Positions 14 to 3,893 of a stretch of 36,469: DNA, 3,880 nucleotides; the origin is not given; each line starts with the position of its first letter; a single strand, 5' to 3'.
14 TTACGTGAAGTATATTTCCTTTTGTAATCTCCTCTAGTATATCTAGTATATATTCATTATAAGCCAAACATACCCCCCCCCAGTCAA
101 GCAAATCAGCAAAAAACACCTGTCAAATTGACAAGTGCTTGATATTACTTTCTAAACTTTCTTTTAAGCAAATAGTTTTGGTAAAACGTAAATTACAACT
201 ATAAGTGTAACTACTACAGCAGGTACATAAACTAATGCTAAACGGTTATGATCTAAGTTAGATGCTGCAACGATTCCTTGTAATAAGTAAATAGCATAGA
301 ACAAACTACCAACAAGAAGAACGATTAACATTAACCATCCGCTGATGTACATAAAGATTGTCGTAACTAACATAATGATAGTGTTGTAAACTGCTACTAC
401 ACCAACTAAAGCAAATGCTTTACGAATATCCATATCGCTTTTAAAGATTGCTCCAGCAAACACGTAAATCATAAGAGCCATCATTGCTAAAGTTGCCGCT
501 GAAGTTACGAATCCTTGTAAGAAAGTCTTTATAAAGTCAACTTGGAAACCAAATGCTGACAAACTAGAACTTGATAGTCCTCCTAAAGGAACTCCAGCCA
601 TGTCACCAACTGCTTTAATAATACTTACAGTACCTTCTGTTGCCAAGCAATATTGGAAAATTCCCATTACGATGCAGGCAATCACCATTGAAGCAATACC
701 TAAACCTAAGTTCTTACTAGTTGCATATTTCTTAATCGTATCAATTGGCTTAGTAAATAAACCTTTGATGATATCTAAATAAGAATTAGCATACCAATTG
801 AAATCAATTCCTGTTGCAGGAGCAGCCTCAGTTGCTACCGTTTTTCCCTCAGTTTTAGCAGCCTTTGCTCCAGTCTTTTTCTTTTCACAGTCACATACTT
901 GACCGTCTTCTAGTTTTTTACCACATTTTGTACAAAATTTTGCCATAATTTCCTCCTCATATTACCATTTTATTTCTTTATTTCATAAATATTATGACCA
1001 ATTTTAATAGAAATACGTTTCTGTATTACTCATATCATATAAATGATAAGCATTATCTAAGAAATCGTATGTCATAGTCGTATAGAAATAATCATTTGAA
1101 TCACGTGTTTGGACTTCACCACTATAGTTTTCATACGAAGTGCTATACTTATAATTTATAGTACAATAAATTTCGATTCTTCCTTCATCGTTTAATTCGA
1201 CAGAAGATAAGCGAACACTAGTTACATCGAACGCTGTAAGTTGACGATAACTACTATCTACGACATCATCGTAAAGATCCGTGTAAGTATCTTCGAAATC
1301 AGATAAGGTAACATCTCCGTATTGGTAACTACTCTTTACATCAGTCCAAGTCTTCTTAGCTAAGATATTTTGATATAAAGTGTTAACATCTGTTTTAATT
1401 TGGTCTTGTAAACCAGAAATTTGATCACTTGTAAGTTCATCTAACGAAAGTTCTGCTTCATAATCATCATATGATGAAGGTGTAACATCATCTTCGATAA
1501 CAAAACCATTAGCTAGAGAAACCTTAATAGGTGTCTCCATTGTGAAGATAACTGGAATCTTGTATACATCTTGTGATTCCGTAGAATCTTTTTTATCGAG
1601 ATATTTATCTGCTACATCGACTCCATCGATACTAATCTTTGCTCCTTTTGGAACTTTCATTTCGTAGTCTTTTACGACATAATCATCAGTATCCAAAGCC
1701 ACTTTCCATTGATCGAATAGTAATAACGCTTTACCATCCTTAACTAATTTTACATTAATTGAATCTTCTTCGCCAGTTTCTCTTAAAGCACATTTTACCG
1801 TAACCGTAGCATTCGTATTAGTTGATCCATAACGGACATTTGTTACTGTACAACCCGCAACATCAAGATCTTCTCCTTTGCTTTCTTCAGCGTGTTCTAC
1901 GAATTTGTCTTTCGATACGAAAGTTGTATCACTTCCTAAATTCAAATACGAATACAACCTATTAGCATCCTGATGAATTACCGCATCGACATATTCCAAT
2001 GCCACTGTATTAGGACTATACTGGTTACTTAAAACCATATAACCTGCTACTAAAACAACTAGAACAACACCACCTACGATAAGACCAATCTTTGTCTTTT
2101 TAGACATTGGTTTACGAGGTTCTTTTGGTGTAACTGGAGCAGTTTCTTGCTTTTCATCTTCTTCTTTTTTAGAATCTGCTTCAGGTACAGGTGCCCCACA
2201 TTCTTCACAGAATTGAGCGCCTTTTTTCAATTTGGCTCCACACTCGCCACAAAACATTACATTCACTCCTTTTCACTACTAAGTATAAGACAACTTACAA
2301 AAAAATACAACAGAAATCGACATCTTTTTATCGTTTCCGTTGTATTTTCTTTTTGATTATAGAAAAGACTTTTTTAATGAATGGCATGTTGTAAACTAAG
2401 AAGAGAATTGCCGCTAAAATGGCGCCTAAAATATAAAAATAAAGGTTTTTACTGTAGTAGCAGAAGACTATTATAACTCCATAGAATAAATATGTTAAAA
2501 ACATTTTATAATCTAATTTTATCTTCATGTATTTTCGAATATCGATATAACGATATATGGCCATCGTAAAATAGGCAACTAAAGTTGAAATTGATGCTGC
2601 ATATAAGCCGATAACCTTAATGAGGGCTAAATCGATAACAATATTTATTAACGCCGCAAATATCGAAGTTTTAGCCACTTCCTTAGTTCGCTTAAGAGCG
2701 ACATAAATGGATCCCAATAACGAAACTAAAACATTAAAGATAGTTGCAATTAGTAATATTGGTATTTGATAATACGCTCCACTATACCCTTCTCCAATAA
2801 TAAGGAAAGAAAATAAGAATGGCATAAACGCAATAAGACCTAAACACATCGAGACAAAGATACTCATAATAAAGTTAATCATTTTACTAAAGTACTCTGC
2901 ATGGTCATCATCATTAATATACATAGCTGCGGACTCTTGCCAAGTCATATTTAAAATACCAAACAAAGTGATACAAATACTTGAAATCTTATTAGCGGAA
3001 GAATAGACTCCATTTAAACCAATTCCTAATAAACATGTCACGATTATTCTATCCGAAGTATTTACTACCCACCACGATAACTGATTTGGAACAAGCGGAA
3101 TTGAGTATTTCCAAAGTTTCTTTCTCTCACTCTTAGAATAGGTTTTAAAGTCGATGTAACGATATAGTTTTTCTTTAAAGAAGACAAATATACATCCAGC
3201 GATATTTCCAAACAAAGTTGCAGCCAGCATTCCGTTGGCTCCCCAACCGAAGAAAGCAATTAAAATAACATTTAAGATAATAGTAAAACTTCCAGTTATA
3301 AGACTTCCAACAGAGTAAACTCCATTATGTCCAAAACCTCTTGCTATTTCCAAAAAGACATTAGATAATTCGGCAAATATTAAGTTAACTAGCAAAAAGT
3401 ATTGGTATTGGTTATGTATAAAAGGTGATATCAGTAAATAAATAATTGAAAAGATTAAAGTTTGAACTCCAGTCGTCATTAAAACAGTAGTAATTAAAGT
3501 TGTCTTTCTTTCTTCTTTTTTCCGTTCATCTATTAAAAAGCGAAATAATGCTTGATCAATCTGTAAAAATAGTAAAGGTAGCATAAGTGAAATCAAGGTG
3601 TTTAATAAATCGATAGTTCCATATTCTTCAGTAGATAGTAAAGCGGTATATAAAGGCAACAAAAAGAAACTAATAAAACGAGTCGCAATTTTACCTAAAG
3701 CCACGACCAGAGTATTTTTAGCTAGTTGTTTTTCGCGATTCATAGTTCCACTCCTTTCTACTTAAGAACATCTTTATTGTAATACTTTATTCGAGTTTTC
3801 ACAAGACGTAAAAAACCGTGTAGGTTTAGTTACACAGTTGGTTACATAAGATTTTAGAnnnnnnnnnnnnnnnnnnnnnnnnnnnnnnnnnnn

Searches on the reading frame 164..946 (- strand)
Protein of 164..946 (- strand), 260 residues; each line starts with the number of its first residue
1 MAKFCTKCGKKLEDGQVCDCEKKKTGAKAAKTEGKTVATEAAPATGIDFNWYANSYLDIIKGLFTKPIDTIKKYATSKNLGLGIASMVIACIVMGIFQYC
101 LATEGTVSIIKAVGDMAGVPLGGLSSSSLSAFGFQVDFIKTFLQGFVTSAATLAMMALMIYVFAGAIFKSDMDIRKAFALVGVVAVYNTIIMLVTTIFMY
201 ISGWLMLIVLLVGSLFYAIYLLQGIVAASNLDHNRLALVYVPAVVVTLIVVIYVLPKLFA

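Call 9: search_protein_families(library=pfam, proteins=[window:164-946:-])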
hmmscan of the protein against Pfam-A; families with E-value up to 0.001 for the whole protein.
window:164-946:- (260 aa): 2 families
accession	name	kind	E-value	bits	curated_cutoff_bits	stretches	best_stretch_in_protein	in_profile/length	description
PF04893.22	Yip1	-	1.5e-06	28.7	28.6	1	62-253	2-171/173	Yip1 domain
PF14093.11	DUF4271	-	0.0003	21.2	29.7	1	51-240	18-186/206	Domain of unknown function (DUF4271)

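Call 33: search_protein_families(library=ncbifam, proteins=[window:164-946:-], max_evalue=0.01)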
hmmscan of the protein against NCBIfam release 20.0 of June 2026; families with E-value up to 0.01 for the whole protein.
window:164-946:- (260 aa): 0 families

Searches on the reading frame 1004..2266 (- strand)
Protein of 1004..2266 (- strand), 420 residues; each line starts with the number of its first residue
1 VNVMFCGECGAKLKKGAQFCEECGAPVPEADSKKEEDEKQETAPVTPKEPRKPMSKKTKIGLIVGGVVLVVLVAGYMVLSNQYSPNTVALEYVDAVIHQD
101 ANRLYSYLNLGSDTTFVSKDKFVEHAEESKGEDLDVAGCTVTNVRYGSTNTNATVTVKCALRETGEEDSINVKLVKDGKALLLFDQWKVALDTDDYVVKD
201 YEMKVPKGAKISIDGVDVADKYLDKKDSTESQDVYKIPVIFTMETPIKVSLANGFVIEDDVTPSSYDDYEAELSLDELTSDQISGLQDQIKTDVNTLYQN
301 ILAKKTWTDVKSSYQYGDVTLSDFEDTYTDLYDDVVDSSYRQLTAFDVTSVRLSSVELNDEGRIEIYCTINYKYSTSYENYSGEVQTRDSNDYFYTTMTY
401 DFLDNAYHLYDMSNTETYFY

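Call 9: search_protein_families(library=pfam, proteins=[window:1004-2266:-])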
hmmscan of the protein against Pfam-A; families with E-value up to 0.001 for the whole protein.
window:1004-2266:- (420 aa): 3 families
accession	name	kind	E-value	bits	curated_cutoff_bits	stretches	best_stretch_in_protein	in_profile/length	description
PF13240.11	Zn_Ribbon_1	-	4.1e-07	30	25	1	5-27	1-23/23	zinc-ribbon domain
PF12773.13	DZR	-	0.0001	22.8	27.3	1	6-28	1-23/45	Double zinc ribbon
PF13248.11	Zn_ribbon_3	-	0.00076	19.3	27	0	6-26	5-25/26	zinc-ribbon domain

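Call 33: search_protein_families(library=ncbifam, proteins=[window:1004-2266:-], max_evalue=0.01)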
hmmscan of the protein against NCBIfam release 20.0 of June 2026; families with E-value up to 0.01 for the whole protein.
window:1004-2266:- (420 aa): 3 families
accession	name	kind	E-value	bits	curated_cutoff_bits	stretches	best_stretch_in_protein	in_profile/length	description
NF053815.1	teico_TcaA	equivalog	4.1e-08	32.5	550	1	5-108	3-101/463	membrane-associated protein TcaA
NF051431.1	Rv0361_Cterm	subfamily_domain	0.00054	20.2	37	1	62-177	9-132/140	Rv0361 family membrane protein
NF049861.1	SCO2400_fam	subfamily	0.0051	17.4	55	1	5-48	3-45/136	SCO2400 family protein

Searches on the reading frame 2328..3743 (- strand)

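Call 9: search_protein_families(library=pfam, proteins=[window:2328-3743:-])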
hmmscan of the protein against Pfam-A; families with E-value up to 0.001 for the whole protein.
window:2328-3743:- (471 aa): 1 family
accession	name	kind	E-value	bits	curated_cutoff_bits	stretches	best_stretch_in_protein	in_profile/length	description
PF01943.22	Polysacc_synt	-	2.2e-18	67.1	28.2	1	7-261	1-258/274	Polysaccharide biosynthesis protein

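Call 33: search_protein_families(library=ncbifam, proteins=[window:2328-3743:-], max_evalue=0.01)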
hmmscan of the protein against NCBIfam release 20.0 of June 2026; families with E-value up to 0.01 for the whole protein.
window:2328-3743:- (471 aa): 2 families
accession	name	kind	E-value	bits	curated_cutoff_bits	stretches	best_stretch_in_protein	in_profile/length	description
NF050818.1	PolSacchBiosHfsF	equivalog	3.3e-08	33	700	1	25-406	20-407/468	polysaccharide biosynthesis protein HfsF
TIGR00797.1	matE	subfamily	9e-06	24.8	147.4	1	112-272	113-277/396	MATE family efflux transporter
